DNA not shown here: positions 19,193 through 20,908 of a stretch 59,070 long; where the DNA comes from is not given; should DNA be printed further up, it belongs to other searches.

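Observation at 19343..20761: Uncharacterised secreted ~440-aa module present twice in the locus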

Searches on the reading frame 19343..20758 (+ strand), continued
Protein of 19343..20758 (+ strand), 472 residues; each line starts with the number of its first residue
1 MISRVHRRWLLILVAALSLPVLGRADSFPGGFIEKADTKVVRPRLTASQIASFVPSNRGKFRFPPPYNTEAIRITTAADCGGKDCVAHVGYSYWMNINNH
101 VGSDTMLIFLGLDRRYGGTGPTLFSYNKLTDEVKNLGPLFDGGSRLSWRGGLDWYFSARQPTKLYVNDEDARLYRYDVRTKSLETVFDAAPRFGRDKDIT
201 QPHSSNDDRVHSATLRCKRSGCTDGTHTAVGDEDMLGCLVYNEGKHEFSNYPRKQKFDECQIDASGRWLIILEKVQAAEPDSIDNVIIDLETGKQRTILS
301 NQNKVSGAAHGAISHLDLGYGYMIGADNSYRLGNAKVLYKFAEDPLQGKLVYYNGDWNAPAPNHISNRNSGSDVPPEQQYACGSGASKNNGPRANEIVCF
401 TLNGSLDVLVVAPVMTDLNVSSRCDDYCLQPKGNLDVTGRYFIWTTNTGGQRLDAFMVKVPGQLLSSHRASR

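Call 34: find_related_loci(query=A1, collection=genome_contigs, flank=10000)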
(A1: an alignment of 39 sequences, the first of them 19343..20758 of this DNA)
Query A1 (472 aa) in genome_contigs; peptide patterns used: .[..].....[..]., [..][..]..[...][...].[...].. (x = any residue, [..] = any of these).
242 stretches matched a pattern; 229 encode a relative of the query (tblastn E <= 1e-3); the best 80 are kept; 78 distinct loci.
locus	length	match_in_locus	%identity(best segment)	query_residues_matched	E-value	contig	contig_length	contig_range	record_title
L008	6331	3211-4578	61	11-465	0e+0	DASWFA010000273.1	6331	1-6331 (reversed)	MAG TPA_asm: Candidatus Binatia bacterium isolate SMAG_U2777 k141_596146, whole genome shotgun sequence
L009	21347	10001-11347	58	10-468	7e-176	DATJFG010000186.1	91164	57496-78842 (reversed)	MAG TPA_asm: Verrucomicrobiia bacterium isolate SMAG_U15454 k141_1802044, whole genome shotgun sequence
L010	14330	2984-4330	56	3-465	6e-165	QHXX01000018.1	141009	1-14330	MAG: Acidobacteria bacterium isolate gp22 AA4 14_0903_16_40cm_scaffold_45_curated, whole genome shotgun sequence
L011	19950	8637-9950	53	4-467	7e-157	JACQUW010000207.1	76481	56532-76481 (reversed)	MAG: Deltaproteobacteria bacterium isolate NC_groundwater_1447_Ag_S-0.65um_55_23 S_p65_S5_coassembly_k141_2545764, whole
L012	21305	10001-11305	53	11-467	5e-156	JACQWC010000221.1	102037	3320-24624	MAG: Candidatus Rokuibacteriota bacterium isolate NC_groundwater_1479_Ag_S-0.65um_71_44 S_p65_S5_coassembly_k141_4555998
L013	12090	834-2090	57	29-471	4e-156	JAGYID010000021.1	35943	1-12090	MAG: Acidobacteria bacterium isolate CR_Sed_300A_bin.1 scaffold_91, whole genome shotgun sequence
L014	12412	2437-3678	56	28-465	6e-156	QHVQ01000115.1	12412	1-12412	MAG: Acidobacteria bacterium isolate AA152 14_1009_16_40cm_scaffold_66455_curated, whole genome shotgun sequence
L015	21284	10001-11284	56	16-467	3e-154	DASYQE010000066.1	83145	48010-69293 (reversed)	MAG TPA_asm: Candidatus Polarisedimenticolia bacterium isolate SMAG_U4477 k141_816562, whole genome shotgun sequence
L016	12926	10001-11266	56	25-466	5e-152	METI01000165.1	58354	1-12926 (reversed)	MAG: candidate division NC10 bacterium RIFCSPLOWO2_12_FULL_66_18 rifcsplowo2_12_scaffold_3878, whole genome shotgun sequ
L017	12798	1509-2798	53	12-466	2e-151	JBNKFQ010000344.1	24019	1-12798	MAG: Porticoccaceae bacterium isolate E1E2.bin.7.orig k141_1325147, whole genome shotgun sequence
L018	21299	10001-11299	54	13-466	6e-151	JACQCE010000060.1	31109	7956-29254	MAG: Nitrospirae bacterium isolate NC_groundwater_960_Pr1_S-0.2um_63_62 Montesol18-Sp2_coassembly_scaffold_358152, whole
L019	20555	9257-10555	52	9-466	1e-150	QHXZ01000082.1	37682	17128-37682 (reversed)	MAG: Acidobacteria bacterium isolate gp22 AA2 14_1009_16_40cm_scaffold_7052_curated, whole genome shotgun sequence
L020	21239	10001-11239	54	30-465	3e-150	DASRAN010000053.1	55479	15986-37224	MAG TPA_asm: Patescibacteria group bacterium isolate SMAG_U11119 k141_2537562, whole genome shotgun sequence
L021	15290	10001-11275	56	25-469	3e-149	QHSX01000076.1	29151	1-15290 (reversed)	MAG: Candidatus Rokuibacteriota bacterium isolate AR20 14_0929_02_40cm_scaffold_723_curated, whole genome shotgun sequen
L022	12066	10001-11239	54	29-465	3e-149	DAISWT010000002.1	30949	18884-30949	MAG TPA_asm: Acidobacteriota bacterium isolate CTOTU4088 NODE_345_length_30949_cov_4.692691, whole genome shotgun sequen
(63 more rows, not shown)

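Call 39: search_protein_families(library=pfam, proteins=[P0150, P0223, P0185, P0208, P0164, P0133, P0148, P0156, P0172, P0190], max_evalue=0.001)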
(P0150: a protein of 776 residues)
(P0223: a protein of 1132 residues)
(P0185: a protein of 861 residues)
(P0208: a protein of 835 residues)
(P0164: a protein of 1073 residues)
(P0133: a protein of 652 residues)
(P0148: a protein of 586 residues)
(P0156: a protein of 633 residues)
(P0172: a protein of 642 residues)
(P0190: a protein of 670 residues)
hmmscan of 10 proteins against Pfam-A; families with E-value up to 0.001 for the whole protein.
P0150 (776 aa): 3 families
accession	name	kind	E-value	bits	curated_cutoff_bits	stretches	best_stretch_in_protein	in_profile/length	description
PF13385.13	Laminin_G_3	-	2.5e-23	83.3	27.6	1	96-258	1-151/151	Concanavalin A-like lectin/glucanases superfamily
PF02210.31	Laminin_G_2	-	2.6e-06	28.4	22.9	1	122-247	2-123/126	Laminin G domain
PF16656.11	Pur_ac_phosph_N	-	1.2e-05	26.3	30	1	277-353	10-93/93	Purple acid Phosphatase, N-terminal domain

P0223 (1132 aa): 1 family
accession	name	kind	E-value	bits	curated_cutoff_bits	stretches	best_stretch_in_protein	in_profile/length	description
PF00041.27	fn3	-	1e-05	26.1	25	1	570-651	3-80/84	Fibronectin type III domain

P0185 (861 aa): 0 families

P0208 (835 aa): 0 families

P0164 (1073 aa): 2 families
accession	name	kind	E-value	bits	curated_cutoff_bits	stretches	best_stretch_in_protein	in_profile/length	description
PF17957.7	Big_7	-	5.5e-19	69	24.1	1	755-825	1-70/70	Bacterial Ig domain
PF13750.12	Big_3_3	-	0.00096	19.3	27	0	807-846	3-43/157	Bacterial Ig-like domain (group 3)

P0133 (652 aa): 0 families

P0148 (586 aa): 0 families

P0156 (633 aa): 1 family
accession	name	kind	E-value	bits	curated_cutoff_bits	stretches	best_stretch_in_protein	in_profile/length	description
PF00395.25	SLH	-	2.7e-13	50.1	20.8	1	100-142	2-44/44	S-layer homology domain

P0172 (642 aa): 0 families

P0190 (670 aa): 1 family
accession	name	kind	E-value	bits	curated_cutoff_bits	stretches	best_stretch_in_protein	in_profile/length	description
PF13385.13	Laminin_G_3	-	1.7e-14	54.7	27.6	1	85-230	2-144/151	Concanavalin A-like lectin/glucanases superfamily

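Call 40: search_protein_families(library=pfam, proteins=[P0258, P0228, P0266, P0243, P0174, P0138], max_evalue=0.001)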
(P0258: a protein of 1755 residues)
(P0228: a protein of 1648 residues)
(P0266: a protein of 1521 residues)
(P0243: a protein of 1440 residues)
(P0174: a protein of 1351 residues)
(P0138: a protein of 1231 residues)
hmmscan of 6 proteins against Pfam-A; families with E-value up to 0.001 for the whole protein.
P0258 (1755 aa): 9 families
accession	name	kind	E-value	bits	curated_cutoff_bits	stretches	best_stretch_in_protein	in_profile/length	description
PF17957.7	Big_7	-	4.5e-125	408.9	24.1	7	420-488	1-70/70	Bacterial Ig domain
PF13385.13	Laminin_G_3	-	1.1e-83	279.3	27.6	3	1170-1329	7-151/151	Concanavalin A-like lectin/glucanases superfamily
PF19077.6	Big_13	-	7.2e-24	84.7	27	1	1458-1529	28-100/102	Bacterial Ig-like domain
PF13750.12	Big_3_3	-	3.6e-22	79.2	27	2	1395-1463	3-70/157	Bacterial Ig-like domain (group 3)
PF02210.31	Laminin_G_2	-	9.6e-11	42.7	22.9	0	1243-1318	42-123/126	Laminin G domain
PF06439.18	3keto-disac_hyd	-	2.8e-08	34.4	26.8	0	1659-1704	113-158/187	3-keto-disaccharide hydrolase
PF02973.23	Sialidase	-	3.4e-07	30.4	26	0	757-822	117-184/189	Sialidase, N-terminal domain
PF22925.3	TS_C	-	6.8e-06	26.3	27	0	1251-1325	127-201/202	Trans-sialidase, C-terminal domain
PF02494.22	HYR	-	5.1e-05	24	21.7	0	1437-1529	1-81/81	HYR domain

P0228 (1648 aa): 9 families
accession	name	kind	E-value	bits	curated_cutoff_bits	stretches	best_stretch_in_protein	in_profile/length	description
PF16656.11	Pur_ac_phosph_N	-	5e-92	303.1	30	14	469-551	6-93/93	Purple acid Phosphatase, N-terminal domain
PF00041.27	fn3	-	1.7e-81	268.9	25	9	923-999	5-78/84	Fibronectin type III domain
PF25059.1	FN3_DSCAM-DSCAML_C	-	1.9e-26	92.7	39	0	1240-1280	42-82/89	DSCAM/DSCAML C-terminal Fn3-like domain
PF16655.11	PhoD_N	-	3.2e-25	88.9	30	0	408-445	44-80/90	PhoD-like phosphatase, N-terminal domain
PF17957.7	Big_7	-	1.8e-14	54.5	24.1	1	279-347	1-70/70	Bacterial Ig domain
PF24489.1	Ig_J_second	-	2.6e-09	37.5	27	0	1059-1091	52-87/105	Tip attachment protein J second Ig-like domain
PF03989.18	DNA_gyraseA_C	-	3.7e-05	23.5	27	0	982-999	17-34/48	DNA gyrase C-terminal domain, beta-propeller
PF19077.6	Big_13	-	0.00011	23.1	27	1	311-366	43-100/102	Bacterial Ig-like domain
PF03584.20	Herpes_ICP4_N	-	0.00048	20.5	25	0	1574-1621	6-53/174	Herpesvirus ICP4-like protein N-terminal region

P0266 (1521 aa): 7 families
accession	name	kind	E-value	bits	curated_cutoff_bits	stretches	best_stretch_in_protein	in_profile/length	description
PF13385.13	Laminin_G_3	-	1.9e-45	155.2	27.6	2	1029-1190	1-151/151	Concanavalin A-like lectin/glucanases superfamily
PF17957.7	Big_7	-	7.1e-18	65.5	24.1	1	795-864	1-70/70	Bacterial Ig domain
PF16656.11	Pur_ac_phosph_N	-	3.1e-16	60.2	30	2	896-978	6-93/93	Purple acid Phosphatase, N-terminal domain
PF00041.27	fn3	-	8.4e-09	36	25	0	895-976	5-83/84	Fibronectin type III domain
PF19077.6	Big_13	-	1.8e-06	28.8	27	1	857-885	74-102/102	Bacterial Ig-like domain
PF02210.31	Laminin_G_2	-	3.2e-06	28.1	22.9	0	1109-1178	48-122/126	Laminin G domain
PF16655.11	PhoD_N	-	3.5e-05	24.7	30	0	1236-1276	42-81/90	PhoD-like phosphatase, N-terminal domain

P0243 (1440 aa): 8 families
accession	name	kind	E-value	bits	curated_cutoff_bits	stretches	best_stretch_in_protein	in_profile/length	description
PF17957.7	Big_7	-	1.7e-97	320.5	24.1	5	988-1056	1-70/70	Bacterial Ig domain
PF13385.13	Laminin_G_3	-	4.5e-62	209.1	27.6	2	809-972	2-151/151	Concanavalin A-like lectin/glucanases superfamily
PF19077.6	Big_13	-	1.4e-21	77.4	27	4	490-561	30-100/102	Bacterial Ig-like domain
PF13750.12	Big_3_3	-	2.5e-20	73.1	27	2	1038-1113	3-76/157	Bacterial Ig-like domain (group 3)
PF16355.11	DUF4982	-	1.8e-10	41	23.9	0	1020-1065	15-59/61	Domain of unknown function (DUF4982)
PF02494.22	HYR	-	1.1e-07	32.5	21.7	0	1048-1075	55-81/81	HYR domain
PF02973.23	Sialidase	-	1e-06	28.9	26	0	1325-1389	117-183/189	Sialidase, N-terminal domain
PF02210.31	Laminin_G_2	-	0.0004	21.3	22.9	0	1270-1377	16-123/126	Laminin G domain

P0174 (1351 aa): 5 families
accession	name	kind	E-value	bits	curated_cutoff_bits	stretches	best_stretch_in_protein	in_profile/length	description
PF17957.7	Big_7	-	1.5e-16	61.2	24.1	1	454-522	1-70/70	Bacterial Ig domain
PF16656.11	Pur_ac_phosph_N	-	1.7e-13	51.4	30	2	643-725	5-93/93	Purple acid Phosphatase, N-terminal domain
PF00041.27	fn3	-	1.5e-12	48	25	1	641-716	3-76/84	Fibronectin type III domain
PF19077.6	Big_13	-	0.00038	21.3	27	1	483-541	40-100/102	Bacterial Ig-like domain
PF25059.1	FN3_DSCAM-DSCAML_C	-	0.00053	20.7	39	0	668-720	25-76/89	DSCAM/DSCAML C-terminal Fn3-like domain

P0138 (1231 aa): 4 families
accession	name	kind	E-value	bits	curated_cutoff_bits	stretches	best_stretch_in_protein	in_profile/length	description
PF17957.7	Big_7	-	4.3e-16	59.7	24.1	1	488-556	1-70/70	Bacterial Ig domain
PF16656.11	Pur_ac_phosph_N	-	4.9e-09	37.1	30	1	590-669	9-93/93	Purple acid Phosphatase, N-terminal domain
PF19077.6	Big_13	-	4.4e-05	24.3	27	1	509-575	35-100/102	Bacterial Ig-like domain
PF00041.27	fn3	-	6.7e-05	23.5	25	1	584-666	3-82/84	Fibronectin type III domain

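Call 70: fold_search(model_id=the predicted structure, library=viral)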
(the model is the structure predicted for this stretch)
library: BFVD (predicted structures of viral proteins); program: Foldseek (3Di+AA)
matches with E <= 10: 879; with E <= 0.001: 118
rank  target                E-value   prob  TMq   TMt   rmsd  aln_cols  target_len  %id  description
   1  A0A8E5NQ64            4.7e-17  1.00  0.61  0.27   6.8       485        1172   14  (no name in the UniProt tables at hand)
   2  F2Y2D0                2.2e-08  1.00  0.46  0.28  11.0       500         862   11  (no name in the UniProt tables at hand)
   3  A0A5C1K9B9            8.1e-08  1.00  0.23  0.18  20.5       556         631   10  Uncharacterized protein [Pseudomonas phage vB_PaeM_PS119XW]
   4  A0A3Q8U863            1.3e-07  1.00  0.27  0.26  11.4       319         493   10  BTB/POZ domain-containing protein [Megavirus baoshan]
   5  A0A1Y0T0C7            1.5e-07  1.00  0.31  0.23  10.2       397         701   12  Virion structural protein [Pseudomonas phage Noxifer]
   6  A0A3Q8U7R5            1.7e-07  1.00  0.35  0.33   9.7       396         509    7  Putative BTB/POZ domain-containing protein [Megavirus baoshan]
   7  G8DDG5                2.0e-07  1.00  0.48  0.36   7.7       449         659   10  (no name in the UniProt tables at hand)
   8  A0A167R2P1            2.1e-07  1.00  0.28  0.28  12.6       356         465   11  Putative BTB/POZ domain-containing protein [Powai lake megavirus]
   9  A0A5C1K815            2.5e-07  1.00  0.33  0.45   9.1       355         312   12  Galactose oxidase [Pseudomonas phage vB_PaeM_PS119XW]
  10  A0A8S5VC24            3.9e-07  1.00  0.41  0.38  13.3       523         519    9  Short tail fiber protein [Siphoviridae sp. ctKsH2]
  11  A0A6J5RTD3            5.4e-07  1.00  0.39  0.35  11.9       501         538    9  Uncharacterized protein [uncultured Caudovirales phage]
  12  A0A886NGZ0            5.7e-07  1.00  0.46  0.44   7.6       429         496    9  (no name in the UniProt tables at hand)
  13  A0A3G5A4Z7            8.3e-07  1.00  0.45  0.50   9.2       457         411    9  Uncharacterized protein [Harvfovirus sp.]
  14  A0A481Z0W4            9.2e-07  1.00  0.46  0.25  14.4       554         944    8  Collagen triple helix repeat containing protein [Mimivirus LCMiAC01]
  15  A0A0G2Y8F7            9.7e-07  1.00  0.37  0.33   9.4       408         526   10  WD-repeat family protein [Acanthamoeba polyphaga mimivirus Kroon]
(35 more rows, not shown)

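Call 71: search_dna_similar(query=window:19343-20758:+, collection=phages, mode=protein, max_evalue=0.01, max_rows=10)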
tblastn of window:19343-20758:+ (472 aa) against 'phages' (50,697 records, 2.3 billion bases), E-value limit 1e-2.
No match.

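Call 72: search_dna_similar(query=window:19343-20758:+, collection=plasmids, mode=protein, max_evalue=0.001, max_rows=10)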
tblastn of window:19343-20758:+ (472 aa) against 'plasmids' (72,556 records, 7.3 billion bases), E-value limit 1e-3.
No match.

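Call 73: list_cluster_members(proteins=[window:19343-20758:+, window:36395-38944:-])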
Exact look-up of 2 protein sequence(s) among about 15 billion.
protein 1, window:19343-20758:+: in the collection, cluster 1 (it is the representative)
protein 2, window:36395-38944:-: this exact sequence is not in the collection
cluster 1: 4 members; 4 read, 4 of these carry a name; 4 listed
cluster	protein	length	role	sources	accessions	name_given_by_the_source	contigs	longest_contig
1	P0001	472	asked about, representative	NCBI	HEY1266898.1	MAG TPA: hypothetical protein VGH16_06550 [Candidatus Binatia bacterium]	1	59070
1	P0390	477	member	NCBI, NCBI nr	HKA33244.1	MAG TPA: hypothetical protein VKH64_08535 [Candidatus Binatia bacterium] | hypothetical protein [Candidatus Binatia bacterium]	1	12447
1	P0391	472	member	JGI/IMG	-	hypothetical protein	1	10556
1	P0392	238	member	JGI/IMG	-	hypothetical protein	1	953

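Call 79: find_encoding_contigs(protein=P0114, flank=8000, max_places=1)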
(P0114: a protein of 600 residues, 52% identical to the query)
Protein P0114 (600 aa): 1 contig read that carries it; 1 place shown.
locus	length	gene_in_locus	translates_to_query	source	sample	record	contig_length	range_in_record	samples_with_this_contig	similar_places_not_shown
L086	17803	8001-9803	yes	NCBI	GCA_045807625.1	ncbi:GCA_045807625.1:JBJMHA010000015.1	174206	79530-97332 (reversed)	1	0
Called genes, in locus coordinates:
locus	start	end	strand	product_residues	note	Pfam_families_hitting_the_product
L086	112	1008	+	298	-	PF01636:APH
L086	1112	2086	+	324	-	-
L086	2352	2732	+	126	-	PF00076:RRM_1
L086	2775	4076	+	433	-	PF00375:SDF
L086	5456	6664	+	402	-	-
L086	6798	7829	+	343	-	-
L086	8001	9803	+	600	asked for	-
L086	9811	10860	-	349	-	PF09134:Invasin_D3 (faint)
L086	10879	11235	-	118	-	-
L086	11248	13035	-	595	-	-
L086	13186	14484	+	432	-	PF01546:Peptidase_M20, PF07687:M20_dimer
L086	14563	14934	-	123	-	-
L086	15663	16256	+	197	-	PF13338:AbiEi_4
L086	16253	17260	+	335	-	PF08843:AbiEii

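Call 80: find_encoding_contigs(protein=P0106, flank=10000, max_places=1)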
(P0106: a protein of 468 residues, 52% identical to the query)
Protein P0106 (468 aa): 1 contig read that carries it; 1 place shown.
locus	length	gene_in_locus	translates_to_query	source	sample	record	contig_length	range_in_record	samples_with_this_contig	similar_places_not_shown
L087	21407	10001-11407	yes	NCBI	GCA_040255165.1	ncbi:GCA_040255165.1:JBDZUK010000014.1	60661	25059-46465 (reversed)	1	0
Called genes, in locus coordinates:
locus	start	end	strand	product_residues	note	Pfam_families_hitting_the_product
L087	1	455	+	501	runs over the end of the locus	PF02541:Ppx-GppA, PF21447:Ppx-GppA_III, PF01966:HD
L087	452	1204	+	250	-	PF02223:Thymidylate_kin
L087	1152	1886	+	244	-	PF02223:Thymidylate_kin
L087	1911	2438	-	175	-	PF00300:His_Phos_1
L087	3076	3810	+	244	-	PF00072:Response_reg, PF00196:GerE, PF08281:Sigma70_r4_2 (weak), PF13384:HTH_23 (faint)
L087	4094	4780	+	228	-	PF00072:Response_reg, PF00486:Trans_reg_C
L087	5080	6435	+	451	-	-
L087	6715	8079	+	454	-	-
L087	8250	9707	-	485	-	-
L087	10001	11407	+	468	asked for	-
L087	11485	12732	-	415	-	PF13641:Glyco_tranf_2_3, PF00535:Glycos_transf_2, PF13632:Glyco_trans_2_3 (weak)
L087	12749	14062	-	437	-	PF03721:UDPG_MGDP_dh_N, PF00984:UDPG_MGDP_dh, PF03720:UDPG_MGDP_dh_C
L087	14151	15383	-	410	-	PF13439:Glyco_transf_4, PF13579:Glyco_trans_4_4 (weak), PF13692:Glyco_trans_1_4, PF13524:Glyco_trans_1_2, PF00534:Glycos_transf_1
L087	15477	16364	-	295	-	PF13489:Methyltransf_23, PF01209:Ubie_methyltran, PF13847:Methyltransf_31, PF08241:Methyltransf_11, PF08242:Methyltransf_12, PF13649:Methyltransf_25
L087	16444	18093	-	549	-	-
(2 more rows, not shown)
